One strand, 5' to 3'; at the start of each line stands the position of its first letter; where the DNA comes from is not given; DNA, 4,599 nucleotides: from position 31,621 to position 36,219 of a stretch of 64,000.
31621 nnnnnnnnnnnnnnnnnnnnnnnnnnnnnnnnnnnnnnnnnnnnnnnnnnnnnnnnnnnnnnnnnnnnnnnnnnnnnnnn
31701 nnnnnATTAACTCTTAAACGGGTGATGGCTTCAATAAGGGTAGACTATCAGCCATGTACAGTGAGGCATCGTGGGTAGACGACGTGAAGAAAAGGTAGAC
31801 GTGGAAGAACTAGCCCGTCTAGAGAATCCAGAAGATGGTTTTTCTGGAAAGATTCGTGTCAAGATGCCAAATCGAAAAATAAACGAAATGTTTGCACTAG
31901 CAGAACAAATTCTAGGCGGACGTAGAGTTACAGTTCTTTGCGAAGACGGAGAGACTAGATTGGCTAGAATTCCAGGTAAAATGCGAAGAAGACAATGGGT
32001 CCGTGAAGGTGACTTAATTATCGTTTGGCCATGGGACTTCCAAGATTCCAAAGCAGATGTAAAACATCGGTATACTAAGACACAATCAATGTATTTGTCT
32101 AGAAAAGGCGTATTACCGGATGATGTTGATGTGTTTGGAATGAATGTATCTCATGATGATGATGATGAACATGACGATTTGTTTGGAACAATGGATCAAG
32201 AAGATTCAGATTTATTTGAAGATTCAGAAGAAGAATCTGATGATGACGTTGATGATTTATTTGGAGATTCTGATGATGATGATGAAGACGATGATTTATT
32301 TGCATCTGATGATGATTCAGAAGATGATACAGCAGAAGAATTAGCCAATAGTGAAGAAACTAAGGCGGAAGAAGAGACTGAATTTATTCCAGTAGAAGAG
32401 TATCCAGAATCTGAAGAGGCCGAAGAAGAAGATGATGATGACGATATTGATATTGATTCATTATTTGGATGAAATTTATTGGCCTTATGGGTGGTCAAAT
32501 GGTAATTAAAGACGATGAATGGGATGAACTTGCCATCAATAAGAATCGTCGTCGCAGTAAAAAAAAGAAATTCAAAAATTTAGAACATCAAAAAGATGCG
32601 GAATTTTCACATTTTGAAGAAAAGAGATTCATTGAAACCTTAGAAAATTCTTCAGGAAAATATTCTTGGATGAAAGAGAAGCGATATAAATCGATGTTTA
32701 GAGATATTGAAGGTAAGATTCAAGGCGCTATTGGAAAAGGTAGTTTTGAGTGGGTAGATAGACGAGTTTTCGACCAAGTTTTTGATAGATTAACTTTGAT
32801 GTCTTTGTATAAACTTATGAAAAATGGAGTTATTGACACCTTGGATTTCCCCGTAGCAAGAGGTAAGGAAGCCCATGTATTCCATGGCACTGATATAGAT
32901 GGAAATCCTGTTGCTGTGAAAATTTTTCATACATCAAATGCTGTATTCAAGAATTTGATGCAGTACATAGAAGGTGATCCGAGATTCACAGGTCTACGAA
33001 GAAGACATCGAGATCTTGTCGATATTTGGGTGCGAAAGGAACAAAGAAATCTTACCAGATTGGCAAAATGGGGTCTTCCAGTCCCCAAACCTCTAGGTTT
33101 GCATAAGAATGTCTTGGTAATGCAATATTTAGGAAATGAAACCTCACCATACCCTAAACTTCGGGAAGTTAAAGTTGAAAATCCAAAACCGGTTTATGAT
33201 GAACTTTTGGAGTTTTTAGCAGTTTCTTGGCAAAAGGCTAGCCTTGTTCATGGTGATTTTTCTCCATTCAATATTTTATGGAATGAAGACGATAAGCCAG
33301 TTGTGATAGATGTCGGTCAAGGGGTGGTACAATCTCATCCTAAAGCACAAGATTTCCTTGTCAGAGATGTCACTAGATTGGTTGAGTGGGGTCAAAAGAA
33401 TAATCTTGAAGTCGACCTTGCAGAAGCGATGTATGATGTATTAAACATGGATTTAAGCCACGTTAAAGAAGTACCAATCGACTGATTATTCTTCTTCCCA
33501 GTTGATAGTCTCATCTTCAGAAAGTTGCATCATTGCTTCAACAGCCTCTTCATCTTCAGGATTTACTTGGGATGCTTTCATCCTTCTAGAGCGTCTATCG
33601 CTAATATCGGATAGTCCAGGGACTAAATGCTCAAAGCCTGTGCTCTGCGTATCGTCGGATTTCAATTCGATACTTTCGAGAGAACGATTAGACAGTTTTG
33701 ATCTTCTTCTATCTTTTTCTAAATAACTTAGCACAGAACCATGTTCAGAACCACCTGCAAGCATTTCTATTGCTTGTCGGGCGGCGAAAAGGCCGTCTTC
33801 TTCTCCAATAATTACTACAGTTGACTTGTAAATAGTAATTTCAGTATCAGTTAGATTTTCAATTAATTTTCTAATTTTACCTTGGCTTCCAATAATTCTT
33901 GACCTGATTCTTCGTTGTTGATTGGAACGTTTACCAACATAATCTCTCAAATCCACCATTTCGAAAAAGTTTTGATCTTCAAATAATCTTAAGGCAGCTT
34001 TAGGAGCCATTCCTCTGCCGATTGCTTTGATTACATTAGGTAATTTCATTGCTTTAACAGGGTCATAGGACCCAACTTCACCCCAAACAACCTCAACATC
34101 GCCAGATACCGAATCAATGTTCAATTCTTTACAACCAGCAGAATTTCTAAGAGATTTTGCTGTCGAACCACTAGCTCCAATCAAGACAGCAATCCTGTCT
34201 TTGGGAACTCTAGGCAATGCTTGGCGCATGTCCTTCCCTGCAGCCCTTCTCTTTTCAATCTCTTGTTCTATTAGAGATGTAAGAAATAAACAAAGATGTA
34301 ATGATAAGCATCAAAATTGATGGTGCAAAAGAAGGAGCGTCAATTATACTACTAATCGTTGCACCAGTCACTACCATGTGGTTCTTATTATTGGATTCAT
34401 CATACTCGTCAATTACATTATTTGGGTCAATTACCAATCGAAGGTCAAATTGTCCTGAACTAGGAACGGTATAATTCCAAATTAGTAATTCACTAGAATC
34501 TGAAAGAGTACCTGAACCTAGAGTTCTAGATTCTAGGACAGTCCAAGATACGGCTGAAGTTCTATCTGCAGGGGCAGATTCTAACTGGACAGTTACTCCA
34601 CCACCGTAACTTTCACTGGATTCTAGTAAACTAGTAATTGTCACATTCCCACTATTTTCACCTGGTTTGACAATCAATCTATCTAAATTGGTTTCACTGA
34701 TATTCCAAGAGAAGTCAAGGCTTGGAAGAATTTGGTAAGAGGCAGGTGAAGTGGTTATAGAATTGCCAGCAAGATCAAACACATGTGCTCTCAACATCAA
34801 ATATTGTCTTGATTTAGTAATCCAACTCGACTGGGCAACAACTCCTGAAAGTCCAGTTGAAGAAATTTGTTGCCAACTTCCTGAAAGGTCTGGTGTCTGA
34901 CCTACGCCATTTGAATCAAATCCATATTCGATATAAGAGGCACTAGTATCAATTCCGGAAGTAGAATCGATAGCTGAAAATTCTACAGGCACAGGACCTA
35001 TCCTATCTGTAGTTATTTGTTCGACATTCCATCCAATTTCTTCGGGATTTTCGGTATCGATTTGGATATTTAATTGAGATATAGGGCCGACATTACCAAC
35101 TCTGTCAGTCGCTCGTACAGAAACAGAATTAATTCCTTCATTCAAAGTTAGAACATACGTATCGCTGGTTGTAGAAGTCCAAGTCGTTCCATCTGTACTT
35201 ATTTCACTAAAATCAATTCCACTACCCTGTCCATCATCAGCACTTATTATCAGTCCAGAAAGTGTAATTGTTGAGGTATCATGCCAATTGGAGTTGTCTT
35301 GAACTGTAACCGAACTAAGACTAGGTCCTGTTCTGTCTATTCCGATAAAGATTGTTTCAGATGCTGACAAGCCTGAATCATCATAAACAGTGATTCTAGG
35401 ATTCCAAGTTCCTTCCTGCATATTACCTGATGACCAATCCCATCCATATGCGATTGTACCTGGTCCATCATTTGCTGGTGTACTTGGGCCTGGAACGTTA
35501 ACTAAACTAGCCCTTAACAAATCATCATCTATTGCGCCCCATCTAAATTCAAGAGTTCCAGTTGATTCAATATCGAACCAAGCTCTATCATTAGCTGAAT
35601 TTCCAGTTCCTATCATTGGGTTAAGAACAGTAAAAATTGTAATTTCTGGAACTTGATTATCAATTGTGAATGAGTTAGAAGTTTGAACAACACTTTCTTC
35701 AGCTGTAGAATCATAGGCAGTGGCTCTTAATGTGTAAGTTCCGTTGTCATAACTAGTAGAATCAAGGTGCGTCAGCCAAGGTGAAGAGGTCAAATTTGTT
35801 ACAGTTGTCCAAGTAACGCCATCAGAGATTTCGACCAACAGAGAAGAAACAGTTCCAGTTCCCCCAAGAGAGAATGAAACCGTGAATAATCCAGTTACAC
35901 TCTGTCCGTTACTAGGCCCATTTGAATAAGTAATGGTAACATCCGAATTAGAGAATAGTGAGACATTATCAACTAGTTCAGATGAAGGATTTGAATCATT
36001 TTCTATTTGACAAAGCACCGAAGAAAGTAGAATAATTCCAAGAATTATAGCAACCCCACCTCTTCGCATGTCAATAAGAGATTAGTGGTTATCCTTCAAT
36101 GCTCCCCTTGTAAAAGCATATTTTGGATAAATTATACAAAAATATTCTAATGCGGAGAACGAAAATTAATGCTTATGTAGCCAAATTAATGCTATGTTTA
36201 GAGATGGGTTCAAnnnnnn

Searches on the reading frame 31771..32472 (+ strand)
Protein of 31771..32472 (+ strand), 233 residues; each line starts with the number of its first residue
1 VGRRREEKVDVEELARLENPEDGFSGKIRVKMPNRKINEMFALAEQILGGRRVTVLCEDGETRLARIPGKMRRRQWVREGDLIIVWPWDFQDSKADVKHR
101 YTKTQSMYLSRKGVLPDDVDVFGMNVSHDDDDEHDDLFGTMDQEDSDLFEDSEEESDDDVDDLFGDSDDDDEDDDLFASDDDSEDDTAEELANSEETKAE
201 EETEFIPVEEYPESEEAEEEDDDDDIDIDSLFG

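Call 10: search_protein_families(library=pfam, proteins=[window:31771-32472:+], max_evalue=0.001)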
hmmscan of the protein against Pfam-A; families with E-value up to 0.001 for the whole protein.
window:31771-32472:+ (233 aa): 1 family
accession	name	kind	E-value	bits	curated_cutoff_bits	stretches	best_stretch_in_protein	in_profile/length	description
PF01176.25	eIF-1a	-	1.1e-19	70.3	30.2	1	38-100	1-64/64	Translation initiation factor 1A / IF-1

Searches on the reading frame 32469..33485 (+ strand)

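Call 10: search_protein_families(library=pfam, proteins=[window:32469-33485:+], max_evalue=0.001)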
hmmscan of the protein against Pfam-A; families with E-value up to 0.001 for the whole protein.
window:32469-33485:+ (338 aa): 3 families
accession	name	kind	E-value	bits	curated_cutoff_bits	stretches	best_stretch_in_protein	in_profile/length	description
PF01163.29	RIO1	-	2e-50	171.5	22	1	137-313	2-179/187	RIO domain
PF01636.29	APH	-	1.9e-08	34.8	23.2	1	232-281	137-193/239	Phosphotransferase enzyme family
PF03109.22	ABC1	-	1.2e-06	28.3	22.9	1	203-310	130-238/244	ABC1 atypical kinase-like domain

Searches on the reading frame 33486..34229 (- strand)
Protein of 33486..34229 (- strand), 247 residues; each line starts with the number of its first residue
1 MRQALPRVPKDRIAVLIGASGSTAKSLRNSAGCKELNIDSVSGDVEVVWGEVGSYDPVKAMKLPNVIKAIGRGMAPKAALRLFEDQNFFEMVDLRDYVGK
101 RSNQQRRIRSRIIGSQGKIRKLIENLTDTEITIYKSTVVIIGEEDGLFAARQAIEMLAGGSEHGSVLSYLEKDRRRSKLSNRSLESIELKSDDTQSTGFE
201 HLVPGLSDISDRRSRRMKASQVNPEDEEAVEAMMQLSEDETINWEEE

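Call 10: search_protein_families(library=pfam, proteins=[window:33486-34229:-], max_evalue=0.001)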
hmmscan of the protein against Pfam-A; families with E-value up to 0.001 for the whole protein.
window:33486-34229:- (247 aa): 3 families
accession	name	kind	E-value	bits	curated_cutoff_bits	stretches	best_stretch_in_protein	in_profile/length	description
PF00013.35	KH_1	-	1.9e-10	40.8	21.5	1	110-155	12-65/66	KH domain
PF21800.4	KH_KRR1_2nd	-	8.2e-10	39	27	1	89-155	3-68/91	KRR1 small subunit processome component, second KH domain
PF22891.2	KH_PNO1_2nd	-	0.00012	22.6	27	1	90-170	3-83/90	Eukaryotic type KH-domain (KH-domain type I) (327.11.2)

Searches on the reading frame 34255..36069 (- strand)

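Call 10: search_protein_families(library=pfam, proteins=[window:34255-36069:-], max_evalue=0.001)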
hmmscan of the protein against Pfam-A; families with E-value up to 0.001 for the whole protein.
window:34255-36069:- (604 aa): 3 families
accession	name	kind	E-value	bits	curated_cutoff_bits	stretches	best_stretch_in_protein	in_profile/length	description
PF19077.6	Big_13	-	3.1e-09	37.7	27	0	54-138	19-102/102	Bacterial Ig-like domain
PF07705.17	CARDB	-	0.00014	22.4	22.7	1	507-563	50-99/101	CARDB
PF17957.7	Big_7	-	0.00045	21.3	24.1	1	51-116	7-70/70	Bacterial Ig domain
